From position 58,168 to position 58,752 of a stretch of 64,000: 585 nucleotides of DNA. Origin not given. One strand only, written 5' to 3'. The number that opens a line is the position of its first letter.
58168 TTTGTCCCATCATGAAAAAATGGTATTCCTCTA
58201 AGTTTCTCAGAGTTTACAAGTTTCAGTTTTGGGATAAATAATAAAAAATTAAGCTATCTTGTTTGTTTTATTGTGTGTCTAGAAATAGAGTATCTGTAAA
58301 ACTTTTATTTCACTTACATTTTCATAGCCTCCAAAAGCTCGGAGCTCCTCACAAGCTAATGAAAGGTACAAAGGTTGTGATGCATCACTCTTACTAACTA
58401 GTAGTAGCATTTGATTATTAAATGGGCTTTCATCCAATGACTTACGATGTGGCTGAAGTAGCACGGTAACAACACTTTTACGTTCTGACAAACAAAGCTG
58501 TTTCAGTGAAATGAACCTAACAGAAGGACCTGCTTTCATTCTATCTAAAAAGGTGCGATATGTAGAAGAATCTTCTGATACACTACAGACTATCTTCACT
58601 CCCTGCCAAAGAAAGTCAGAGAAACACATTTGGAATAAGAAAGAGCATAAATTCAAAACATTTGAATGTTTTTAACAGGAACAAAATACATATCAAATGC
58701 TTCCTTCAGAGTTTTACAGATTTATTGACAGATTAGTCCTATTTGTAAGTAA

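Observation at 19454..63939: Large minus-strand NACHT (STAND NTPase) plus multi-WD40 gene spanning over 44 kb, 5' end outside the window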

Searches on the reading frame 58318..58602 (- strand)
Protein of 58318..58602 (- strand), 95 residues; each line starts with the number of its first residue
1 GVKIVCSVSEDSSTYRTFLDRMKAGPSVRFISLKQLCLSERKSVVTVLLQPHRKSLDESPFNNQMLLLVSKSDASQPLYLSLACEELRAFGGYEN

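Call 20: search_protein_representatives(protein=window:58318-58602:-)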
Query: 95 residues. Proteins with E-value up to 0.001 (for the whole library): 200; up to 1e-10: 30; up to 1e-30: 1. The best 150 are listed.
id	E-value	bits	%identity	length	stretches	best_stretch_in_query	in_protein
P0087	1.2e-52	191.3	100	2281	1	1-95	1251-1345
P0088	3.7e-19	84.4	48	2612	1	1-95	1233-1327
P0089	5.3e-18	80.8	48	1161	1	1-95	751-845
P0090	1.3e-16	76.4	47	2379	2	31-94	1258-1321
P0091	7.6e-15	70.7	-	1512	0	-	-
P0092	3.7e-14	68.5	41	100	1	5-95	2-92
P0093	9.4e-14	67.2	47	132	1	2-95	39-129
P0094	5.7e-13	64.7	46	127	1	3-95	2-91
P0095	7.5e-13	64.3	58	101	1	33-94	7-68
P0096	1.1e-12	63.7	41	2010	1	1-95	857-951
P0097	1.6e-12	63.3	49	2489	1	2-94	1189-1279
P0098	1.6e-12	63.3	38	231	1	1-95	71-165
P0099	1.7e-12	63.2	47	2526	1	4-94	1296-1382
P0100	2.9e-12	62.4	55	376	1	28-94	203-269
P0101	3.2e-12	62.3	46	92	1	5-94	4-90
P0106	9.4e-12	60.8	59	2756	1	36-94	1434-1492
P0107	1.3e-11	60.3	55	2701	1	31-94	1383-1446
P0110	1.7e-11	60.0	59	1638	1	32-94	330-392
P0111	2.1e-11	59.7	55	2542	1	28-94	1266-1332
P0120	3.0e-10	56.0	43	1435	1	13-93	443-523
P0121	3.4e-10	55.8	47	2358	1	1-94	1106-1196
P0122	3.6e-10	55.8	50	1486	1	25-94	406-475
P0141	5.0e-09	52.1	46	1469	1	24-94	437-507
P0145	7.7e-09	51.5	51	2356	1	31-93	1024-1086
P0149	1.0e-08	51.1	48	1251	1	30-94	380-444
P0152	1.8e-08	50.3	46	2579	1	2-94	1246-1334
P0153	2.4e-08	49.9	42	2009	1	16-94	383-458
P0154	2.5e-08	49.9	42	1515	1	3-94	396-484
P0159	3.0e-08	49.6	48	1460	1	28-94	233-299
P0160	3.3e-08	49.5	48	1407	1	31-94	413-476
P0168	6.4e-08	48.6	52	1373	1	34-94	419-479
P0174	9.2e-08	48.1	44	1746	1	15-94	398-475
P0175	9.9e-08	48.0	46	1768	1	24-94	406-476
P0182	1.5e-07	47.4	45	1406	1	23-93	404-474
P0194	5.8e-07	45.5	47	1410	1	36-94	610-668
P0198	6.9e-07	45.3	38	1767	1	1-94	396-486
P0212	3.2e-06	43.2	49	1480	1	28-94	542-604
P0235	2.1e-05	40.5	43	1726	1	1-94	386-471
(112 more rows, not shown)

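Call 21: list_cluster_members(proteins=[P0087, P0088, P0089, P0090, P0091, P0096, P0097, P0099, P0106, P0107])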
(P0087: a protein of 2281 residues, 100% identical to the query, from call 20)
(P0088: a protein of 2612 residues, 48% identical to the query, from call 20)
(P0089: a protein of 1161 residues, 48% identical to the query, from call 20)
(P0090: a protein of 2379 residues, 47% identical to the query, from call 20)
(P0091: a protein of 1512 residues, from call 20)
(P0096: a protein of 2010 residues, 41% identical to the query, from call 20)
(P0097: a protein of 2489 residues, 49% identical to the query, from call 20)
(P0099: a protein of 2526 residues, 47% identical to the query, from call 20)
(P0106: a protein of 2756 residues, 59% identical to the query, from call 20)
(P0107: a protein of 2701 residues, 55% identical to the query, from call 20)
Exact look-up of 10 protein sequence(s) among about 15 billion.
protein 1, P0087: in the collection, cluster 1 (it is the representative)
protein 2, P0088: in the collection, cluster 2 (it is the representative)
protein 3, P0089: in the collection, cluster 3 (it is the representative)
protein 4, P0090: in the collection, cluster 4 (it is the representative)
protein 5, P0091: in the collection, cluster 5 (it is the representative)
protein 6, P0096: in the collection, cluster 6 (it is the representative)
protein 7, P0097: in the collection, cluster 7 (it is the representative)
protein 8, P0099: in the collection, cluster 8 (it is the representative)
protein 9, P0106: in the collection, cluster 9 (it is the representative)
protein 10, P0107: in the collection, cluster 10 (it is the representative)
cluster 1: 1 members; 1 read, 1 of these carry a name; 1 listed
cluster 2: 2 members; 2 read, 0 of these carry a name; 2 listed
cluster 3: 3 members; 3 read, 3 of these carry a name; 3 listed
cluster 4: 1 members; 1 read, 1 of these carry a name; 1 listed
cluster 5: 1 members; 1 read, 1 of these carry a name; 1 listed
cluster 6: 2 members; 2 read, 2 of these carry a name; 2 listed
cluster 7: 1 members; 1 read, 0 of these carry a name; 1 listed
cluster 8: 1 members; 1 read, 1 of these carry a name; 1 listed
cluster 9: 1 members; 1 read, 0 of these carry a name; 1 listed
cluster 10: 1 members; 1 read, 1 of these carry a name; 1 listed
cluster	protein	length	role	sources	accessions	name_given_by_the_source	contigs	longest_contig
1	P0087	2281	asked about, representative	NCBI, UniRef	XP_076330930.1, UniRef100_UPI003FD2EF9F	telomerase protein component 1-like [Tachypleus tridentatus] | telomerase protein component 1-like n=1 Tax=Tachypleus tridentatus TaxID=6853 ...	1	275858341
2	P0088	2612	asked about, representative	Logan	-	-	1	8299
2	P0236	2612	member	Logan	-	-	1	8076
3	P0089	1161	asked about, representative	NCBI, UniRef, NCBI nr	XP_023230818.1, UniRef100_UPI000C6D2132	telomerase protein component 1-like [Centruroides sculpturatus] | telomerase protein component 1-like n=1 Tax=Centruroides sculpturatus TaxID=218467 ...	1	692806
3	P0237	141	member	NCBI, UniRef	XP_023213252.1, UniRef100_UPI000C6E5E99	telomerase protein component 1-like, partial [Centruroides sculpturatus] | telomerase protein component 1-like n=1 Tax=Centruroides sculpturatus TaxID=218467 ...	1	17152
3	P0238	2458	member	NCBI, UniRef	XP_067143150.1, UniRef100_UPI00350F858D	telomerase protein component 1-like [Centruroides vittatus] | telomerase protein component 1-like n=1 Tax=Centruroides vittatus TaxID=120091 ...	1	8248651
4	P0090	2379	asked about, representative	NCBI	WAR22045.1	TEP1-like protein, partial [Mya arenaria]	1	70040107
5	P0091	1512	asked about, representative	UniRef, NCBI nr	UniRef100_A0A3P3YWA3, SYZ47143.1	35e9a3e9-b70f-49a7-b913-a53992e3ec57-CDS n=1 Tax=Plasmodiophora brassicae TaxID=37360 ... | 35e9a3e9-b70f-49a7-b913-a53992e3ec57-CDS [Plasmodiophora brassicae]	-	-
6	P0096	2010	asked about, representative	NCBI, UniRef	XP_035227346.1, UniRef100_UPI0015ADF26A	telomerase protein component 1-like, partial [Stegodyphus dumicola] | telomerase protein component 1-like n=1 Tax=Stegodyphus dumicola TaxID=202533 ...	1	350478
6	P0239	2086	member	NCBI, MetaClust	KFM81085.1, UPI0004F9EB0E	hypothetical protein X975_23259, partial [Stegodyphus mimosarum] | status=active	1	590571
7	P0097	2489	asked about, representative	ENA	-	-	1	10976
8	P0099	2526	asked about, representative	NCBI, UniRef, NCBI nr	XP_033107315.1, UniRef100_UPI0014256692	telomerase protein component 1-like [Anneissia japonica] | telomerase protein component 1-like n=1 Tax=Anneissia japonica TaxID=1529436 ...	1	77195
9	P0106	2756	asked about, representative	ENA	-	-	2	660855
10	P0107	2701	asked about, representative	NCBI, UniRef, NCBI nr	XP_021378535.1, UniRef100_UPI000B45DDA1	telomerase protein component 1-like [Mizuhopecten yessoensis] | telomerase protein component 1-like n=1 Tax=Mizuhopecten yessoensis TaxID=6573 ...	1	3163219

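Call 23: search_protein_families(library=pfam, proteins=[P0087], max_evalue=0.001)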
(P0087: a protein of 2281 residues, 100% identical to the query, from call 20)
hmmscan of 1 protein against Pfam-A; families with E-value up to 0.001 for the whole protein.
P0087 (2281 aa): 47 families (the best 25 are shown)
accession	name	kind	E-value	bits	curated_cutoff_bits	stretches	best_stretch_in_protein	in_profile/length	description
PF05731.17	TROVE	-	1.5e-111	374.2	23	1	220-623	18-442/442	TROVE domain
PF25173.1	Beta-prop_WDR3_1st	-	1.2e-69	234.2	154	5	1638-1796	23-182/184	WDR3 first beta-propeller domain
PF00400.38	WD40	-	2.1e-54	180.1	27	6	1719-1755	3-39/39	WD domain, G-beta repeat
PF25174.1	Beta-prop_THOC3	-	1.2e-52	179.1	305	3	1645-1862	3-222/272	THOC3 beta-propeller domain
PF24814.1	WD40_Prp19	-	7.5e-50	170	320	3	1647-1838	9-204/281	Prp19 WD40 domain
PF25047.1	Beta-prop_TEP1_2nd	-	5.2e-48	163.9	89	3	1972-2202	26-252/255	TEP-1 second beta-propeller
PF24817.1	WD40_WDHD1_1st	-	6.1e-43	147.5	109.9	3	1725-1965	3-234/291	WDHD1 first WD40 domain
PF24807.1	WD40_CDC20-Fz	-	3.8e-41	141.7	200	2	1639-1880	46-292/292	CDC20/Fizzy WD40 domain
PF25172.1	Beta-prop_WDR3_2nd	-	1.7e-40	139.6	140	3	1768-1881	174-287/293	WDR3 second beta-propeller domain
PF23414.1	Beta-prop_EML_2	-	1.5e-36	126.6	90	1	1698-1848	11-161/266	Echinoderm microtubule-associated protein second beta-propeller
PF25175.1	Beta-prop_WDR5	-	9.6e-33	114.1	250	3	1636-1889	2-260/296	WDR5 beta-propeller domain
PF25168.1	Beta-prop_WDR36-Utp21_2nd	-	2.1e-31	109.9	84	3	1724-1846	154-275/335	WDR36/Utp21 second beta-propeller domain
PF24796.1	WDR55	-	2.2e-28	99.6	200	3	1850-2057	50-249/296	WDR55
PF25171.1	Beta-prop_WDR36-Utp21_1st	-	4.7e-28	98.8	80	3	1639-1754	145-263/266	WDR36/Utp21 first beta-propeller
PF24805.1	EIF3I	-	1.7e-27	96.8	200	2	1682-1784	6-108/324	EIF3I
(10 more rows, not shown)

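Call 29: list_cluster_members(proteins=[P0145, P0111, P0121, P0152, P0160, P0168, P0182, P0174, P0122, P0194])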
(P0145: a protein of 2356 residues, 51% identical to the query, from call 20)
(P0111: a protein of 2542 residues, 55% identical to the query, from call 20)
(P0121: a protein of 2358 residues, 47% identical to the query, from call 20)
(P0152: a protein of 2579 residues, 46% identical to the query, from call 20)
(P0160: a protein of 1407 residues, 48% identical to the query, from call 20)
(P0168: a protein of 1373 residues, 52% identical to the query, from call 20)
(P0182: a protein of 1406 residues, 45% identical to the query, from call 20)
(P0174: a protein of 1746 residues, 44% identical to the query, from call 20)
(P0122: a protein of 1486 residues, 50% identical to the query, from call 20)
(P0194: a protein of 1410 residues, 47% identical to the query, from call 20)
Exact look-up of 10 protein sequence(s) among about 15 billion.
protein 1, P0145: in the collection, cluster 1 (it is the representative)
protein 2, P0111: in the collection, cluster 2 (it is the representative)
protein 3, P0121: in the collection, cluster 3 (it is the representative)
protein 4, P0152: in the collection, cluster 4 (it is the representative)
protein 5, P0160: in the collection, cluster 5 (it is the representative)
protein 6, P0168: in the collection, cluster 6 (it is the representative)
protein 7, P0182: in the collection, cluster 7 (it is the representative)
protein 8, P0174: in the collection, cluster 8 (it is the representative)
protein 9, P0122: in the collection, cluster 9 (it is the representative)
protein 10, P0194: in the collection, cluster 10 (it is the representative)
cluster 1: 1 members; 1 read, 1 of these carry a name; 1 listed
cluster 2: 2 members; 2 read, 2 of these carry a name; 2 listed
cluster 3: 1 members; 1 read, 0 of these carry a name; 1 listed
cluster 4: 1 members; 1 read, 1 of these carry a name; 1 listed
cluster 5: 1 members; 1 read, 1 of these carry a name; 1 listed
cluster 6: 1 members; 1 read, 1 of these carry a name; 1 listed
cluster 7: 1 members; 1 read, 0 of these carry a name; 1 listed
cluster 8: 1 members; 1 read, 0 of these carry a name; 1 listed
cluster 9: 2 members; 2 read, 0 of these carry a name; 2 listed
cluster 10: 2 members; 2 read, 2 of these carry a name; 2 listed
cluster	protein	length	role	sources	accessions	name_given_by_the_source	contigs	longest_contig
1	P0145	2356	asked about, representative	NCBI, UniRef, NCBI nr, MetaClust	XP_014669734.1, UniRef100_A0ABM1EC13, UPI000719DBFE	PREDICTED: telomerase protein component 1-like [Priapulus caudatus] | Telomerase protein component 1-like n=1 Tax=Priapulus caudatus TaxID=37621 ... | status=active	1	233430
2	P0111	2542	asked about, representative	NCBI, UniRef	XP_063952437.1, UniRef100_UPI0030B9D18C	telomerase protein component 1-like isoform X2 [Lytechinus pictus] | telomerase protein component 1-like isoform X2 n=1 Tax=Lytechinus pictus TaxID=7653 ...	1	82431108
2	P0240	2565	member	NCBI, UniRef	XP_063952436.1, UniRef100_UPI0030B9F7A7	telomerase protein component 1-like isoform X1 [Lytechinus pictus] | telomerase protein component 1-like isoform X1 n=1 Tax=Lytechinus pictus TaxID=7653 ...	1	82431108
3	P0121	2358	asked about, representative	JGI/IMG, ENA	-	-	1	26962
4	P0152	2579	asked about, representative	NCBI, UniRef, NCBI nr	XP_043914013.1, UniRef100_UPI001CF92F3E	telomerase protein component 1 [Protopterus annectens] | telomerase protein component 1 n=1 Tax=Protopterus annectens TaxID=7888 ...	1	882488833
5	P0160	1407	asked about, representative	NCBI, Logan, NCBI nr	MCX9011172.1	MAG: DUF4062 domain-containing protein [Candidatus Methanoperedens sp.] | DUF4062 domain-containing protein [Candidatus Methanoperedens sp.]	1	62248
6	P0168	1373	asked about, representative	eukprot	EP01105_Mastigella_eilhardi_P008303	TRINITY_DN2021_c4_g2_i1.p1 TRINITY_DN2021_c4_g2~~TRINITY_DN2021_c4_g2_i1.p1 ORF ...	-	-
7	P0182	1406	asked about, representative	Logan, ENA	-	-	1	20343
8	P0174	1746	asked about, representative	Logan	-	-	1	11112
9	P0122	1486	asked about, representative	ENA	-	-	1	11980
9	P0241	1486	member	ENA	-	-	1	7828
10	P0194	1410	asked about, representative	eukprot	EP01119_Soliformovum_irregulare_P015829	TRINITY_DN4519_c0_g1_i1.p1 TRINITY_DN4519_c0_g1~~TRINITY_DN4519_c0_g1_i1.p1 ORF ...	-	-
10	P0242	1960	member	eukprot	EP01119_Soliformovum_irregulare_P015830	TRINITY_DN4519_c0_g1_i3.p1 TRINITY_DN4519_c0_g1~~TRINITY_DN4519_c0_g1_i3.p1 ORF ...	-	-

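Call 32: find_encoding_contigs(protein=P0087, flank=10000, max_places=3)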
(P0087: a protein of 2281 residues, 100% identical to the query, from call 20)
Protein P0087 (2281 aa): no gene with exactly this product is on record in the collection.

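Call 40: list_cluster_members(proteins=[P0120, P0141, P0154, P0175, P0198, P0235, P0153, P0110, P0159, P0212])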
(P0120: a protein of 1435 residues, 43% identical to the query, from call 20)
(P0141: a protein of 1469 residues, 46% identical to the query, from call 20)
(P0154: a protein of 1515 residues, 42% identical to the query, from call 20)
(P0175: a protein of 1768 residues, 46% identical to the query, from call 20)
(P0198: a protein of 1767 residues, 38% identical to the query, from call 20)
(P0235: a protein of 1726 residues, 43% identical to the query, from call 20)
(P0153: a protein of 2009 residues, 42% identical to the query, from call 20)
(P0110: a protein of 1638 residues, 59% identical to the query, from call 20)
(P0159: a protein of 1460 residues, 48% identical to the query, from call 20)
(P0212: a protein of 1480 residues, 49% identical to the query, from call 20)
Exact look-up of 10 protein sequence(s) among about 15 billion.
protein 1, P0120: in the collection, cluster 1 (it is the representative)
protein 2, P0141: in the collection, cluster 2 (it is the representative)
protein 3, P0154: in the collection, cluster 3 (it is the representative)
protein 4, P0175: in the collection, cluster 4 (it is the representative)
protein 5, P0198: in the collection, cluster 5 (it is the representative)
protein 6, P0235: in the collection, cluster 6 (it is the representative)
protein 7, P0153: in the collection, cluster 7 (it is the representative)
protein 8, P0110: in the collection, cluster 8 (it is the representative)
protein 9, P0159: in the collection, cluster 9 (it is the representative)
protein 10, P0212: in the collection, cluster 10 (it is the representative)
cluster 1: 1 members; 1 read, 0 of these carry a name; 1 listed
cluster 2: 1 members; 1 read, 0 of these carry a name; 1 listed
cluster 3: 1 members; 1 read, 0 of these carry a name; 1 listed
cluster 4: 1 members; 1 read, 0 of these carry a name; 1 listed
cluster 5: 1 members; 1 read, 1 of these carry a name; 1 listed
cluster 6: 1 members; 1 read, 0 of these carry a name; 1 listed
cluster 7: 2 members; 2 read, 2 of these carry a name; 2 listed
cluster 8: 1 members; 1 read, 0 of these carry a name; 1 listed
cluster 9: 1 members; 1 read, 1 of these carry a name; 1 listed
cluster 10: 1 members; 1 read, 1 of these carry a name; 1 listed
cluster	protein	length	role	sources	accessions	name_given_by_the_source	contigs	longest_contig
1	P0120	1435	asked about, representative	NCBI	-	-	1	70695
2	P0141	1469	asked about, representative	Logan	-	-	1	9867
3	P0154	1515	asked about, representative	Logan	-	-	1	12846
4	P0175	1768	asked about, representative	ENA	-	-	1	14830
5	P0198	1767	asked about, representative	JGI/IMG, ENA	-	tetratricopeptide (TPR) repeat protein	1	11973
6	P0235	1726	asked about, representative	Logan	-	-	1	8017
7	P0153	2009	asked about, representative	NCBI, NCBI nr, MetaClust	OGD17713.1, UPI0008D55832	MAG: hypothetical protein A2Y69_05625 [Candidatus Aminicenantes bacterium RBG_13_59_9] | status=active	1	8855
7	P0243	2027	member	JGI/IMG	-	telomerase protein component 1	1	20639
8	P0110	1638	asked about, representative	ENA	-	-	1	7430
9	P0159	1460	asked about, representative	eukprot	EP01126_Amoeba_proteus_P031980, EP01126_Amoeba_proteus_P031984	TRINITY_DN3126_c0_g1_i6.p1 TRINITY_DN3126_c0_g1~~TRINITY_DN3126_c0_g1_i6.p1 ORF ...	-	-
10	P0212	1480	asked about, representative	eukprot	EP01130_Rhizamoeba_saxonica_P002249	TRINITY_DN12091_c0_g1_i1.p1 TRINITY_DN12091_c0_g1~~TRINITY_DN12091_c0_g1_i1.p1 ORF ...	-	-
